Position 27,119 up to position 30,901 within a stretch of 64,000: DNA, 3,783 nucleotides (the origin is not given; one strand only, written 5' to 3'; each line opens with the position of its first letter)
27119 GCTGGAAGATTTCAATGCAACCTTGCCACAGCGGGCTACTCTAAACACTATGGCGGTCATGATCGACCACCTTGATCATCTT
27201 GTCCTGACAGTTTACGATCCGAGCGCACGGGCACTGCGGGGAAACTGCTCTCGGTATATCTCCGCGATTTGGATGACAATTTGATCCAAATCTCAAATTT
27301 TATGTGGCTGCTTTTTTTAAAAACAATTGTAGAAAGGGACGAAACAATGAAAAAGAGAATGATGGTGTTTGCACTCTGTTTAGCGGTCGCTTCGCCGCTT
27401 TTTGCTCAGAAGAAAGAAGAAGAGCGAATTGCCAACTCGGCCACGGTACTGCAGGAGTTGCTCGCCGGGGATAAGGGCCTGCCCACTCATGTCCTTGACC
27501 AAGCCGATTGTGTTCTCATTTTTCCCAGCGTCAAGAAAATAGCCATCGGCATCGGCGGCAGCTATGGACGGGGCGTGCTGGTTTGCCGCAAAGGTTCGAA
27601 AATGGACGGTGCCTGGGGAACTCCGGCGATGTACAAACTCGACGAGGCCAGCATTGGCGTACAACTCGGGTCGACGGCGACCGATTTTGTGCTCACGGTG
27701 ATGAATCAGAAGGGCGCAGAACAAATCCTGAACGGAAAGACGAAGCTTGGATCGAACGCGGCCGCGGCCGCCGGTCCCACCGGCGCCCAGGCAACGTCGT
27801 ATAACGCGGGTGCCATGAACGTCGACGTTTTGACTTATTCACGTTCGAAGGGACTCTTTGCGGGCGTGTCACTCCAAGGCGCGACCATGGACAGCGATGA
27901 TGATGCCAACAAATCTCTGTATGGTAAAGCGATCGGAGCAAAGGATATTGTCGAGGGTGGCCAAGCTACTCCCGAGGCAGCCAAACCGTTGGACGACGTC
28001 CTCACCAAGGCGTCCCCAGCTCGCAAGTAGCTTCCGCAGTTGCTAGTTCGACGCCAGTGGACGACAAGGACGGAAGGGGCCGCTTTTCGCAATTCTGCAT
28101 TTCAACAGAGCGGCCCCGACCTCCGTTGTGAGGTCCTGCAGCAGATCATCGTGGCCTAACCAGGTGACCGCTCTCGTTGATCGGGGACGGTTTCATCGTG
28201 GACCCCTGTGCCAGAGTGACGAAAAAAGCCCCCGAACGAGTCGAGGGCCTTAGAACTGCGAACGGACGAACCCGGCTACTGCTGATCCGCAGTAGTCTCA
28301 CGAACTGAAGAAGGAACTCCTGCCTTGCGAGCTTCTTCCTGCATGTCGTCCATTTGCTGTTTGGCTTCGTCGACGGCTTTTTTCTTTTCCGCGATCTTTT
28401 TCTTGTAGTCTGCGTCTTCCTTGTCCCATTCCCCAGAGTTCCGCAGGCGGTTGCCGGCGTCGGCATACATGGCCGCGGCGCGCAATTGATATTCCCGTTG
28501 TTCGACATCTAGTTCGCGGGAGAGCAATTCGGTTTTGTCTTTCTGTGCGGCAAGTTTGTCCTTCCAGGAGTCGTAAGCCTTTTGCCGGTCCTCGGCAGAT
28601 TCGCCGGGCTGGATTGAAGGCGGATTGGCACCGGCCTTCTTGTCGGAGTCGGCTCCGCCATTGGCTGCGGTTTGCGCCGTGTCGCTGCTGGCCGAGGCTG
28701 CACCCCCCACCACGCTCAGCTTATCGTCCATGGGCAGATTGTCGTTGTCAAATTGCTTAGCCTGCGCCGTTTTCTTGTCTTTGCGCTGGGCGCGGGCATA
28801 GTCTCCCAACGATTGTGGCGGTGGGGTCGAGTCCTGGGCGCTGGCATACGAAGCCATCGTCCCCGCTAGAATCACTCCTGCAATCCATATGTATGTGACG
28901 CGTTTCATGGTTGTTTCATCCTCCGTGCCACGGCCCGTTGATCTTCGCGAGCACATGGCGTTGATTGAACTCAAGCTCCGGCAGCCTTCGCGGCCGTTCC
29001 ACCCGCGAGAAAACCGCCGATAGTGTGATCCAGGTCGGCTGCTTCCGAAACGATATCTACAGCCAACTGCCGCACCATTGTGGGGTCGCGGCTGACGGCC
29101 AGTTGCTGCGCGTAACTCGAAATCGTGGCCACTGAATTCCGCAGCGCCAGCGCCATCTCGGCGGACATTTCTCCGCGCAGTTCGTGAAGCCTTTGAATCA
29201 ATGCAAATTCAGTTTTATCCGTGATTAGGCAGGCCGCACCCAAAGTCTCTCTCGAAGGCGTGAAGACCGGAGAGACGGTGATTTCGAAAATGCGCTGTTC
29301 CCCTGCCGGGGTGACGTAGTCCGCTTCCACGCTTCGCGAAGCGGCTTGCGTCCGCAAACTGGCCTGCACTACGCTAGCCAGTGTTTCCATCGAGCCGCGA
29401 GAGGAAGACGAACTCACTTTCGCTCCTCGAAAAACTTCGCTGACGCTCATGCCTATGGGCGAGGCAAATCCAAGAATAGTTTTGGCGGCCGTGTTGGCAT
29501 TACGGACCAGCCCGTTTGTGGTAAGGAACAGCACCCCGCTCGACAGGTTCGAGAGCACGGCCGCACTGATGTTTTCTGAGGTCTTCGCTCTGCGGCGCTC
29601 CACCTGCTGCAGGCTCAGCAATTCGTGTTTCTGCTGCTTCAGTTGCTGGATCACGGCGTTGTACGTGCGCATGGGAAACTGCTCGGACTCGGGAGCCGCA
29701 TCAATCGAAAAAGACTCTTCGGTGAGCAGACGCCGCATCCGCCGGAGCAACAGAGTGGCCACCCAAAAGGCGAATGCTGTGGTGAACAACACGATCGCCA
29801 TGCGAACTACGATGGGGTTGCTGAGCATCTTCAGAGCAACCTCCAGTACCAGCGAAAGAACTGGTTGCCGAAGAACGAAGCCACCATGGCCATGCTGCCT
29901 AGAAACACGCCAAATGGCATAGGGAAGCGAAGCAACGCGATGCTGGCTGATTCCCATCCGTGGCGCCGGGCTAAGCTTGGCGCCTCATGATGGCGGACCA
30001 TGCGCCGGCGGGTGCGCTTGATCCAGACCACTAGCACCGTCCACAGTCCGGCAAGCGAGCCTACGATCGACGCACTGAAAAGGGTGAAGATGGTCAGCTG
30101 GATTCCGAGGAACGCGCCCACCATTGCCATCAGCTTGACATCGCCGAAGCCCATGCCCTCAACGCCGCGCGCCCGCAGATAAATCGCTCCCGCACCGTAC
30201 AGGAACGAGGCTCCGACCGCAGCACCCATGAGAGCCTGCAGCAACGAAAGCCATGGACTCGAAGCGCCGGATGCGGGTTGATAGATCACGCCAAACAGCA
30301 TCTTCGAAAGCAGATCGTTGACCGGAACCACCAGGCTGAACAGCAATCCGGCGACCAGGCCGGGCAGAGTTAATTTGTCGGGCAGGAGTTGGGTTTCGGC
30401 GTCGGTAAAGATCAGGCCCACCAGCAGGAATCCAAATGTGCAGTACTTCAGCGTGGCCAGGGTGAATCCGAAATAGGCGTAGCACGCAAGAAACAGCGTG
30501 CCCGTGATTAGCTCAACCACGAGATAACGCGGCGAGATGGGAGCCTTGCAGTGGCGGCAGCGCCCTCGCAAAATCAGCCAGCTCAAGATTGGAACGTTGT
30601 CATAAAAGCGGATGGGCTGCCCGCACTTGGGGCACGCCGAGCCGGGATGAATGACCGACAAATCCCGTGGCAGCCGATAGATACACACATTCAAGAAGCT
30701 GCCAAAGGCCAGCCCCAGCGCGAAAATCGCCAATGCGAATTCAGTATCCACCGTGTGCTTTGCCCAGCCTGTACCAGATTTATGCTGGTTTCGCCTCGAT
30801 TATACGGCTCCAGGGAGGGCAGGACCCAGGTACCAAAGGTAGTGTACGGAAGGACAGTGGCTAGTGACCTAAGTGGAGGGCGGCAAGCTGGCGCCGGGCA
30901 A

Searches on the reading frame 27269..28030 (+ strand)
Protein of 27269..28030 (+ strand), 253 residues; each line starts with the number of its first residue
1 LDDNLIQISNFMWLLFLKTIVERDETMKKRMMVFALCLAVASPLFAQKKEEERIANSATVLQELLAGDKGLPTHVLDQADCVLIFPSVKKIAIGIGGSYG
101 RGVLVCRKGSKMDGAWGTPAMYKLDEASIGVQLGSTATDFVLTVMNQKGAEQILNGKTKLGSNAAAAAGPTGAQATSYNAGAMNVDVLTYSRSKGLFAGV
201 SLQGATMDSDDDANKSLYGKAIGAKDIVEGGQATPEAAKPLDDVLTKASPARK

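Call 56: search_protein_families(library=pfam, proteins=[window:27269-28030:+], max_evalue=0.00001)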
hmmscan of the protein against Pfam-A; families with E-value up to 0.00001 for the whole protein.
window:27269-28030:+ (253 aa): 1 family
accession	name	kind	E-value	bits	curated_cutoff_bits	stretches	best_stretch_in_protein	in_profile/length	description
PF04366.17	Ysc84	-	8.6e-33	113.2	25.1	1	127-248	3-127/127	Las17-binding protein actin regulator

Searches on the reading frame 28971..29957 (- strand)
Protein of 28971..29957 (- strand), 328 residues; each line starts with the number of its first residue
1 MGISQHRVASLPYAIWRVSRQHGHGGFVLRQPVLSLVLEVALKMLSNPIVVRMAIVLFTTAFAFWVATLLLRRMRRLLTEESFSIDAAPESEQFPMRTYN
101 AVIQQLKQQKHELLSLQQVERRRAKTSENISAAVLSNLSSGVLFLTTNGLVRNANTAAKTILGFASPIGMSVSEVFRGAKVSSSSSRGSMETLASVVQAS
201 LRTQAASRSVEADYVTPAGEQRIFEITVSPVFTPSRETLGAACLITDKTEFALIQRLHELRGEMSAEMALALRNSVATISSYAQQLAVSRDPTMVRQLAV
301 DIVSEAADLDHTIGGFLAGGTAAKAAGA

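Call 56: search_protein_families(library=pfam, proteins=[window:28971-29957:-], max_evalue=0.00001)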
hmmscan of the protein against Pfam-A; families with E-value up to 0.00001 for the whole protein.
window:28971-29957:- (328 aa): 3 families
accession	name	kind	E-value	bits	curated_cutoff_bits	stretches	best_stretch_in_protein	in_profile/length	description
PF13426.13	PAS_9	-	8.2e-08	32.9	27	1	140-250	2-103/103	PAS domain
PF08448.16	PAS_4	-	2.6e-07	31.3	23.1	1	135-251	1-108/110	PAS fold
PF00989.32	PAS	-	1.8e-06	28.4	22.6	1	133-247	5-112/113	PAS fold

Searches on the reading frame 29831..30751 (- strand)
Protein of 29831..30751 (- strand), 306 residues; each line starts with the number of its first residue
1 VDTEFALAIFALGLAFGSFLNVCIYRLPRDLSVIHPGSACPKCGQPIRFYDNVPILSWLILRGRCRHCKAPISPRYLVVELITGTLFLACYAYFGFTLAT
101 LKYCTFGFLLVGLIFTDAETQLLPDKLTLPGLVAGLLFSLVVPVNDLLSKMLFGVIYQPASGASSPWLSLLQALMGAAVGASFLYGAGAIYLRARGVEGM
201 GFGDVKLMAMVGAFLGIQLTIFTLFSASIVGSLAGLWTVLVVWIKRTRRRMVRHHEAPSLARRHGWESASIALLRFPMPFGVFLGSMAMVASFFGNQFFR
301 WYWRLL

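Call 56: search_protein_families(library=pfam, proteins=[window:29831-30751:-], max_evalue=0.00001)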
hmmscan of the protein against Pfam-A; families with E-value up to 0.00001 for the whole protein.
window:29831-30751:- (306 aa): 2 families
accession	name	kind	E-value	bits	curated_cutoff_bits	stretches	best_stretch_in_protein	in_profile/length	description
PF06750.18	A24_N_bact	-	2.2e-36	124.2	23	1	12-93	2-83/84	Bacterial Peptidase A24 N-terminal domain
PF01478.23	Peptidase_A24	-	2.5e-16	60.5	26.5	1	106-235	3-103/104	Type IV leader peptidase family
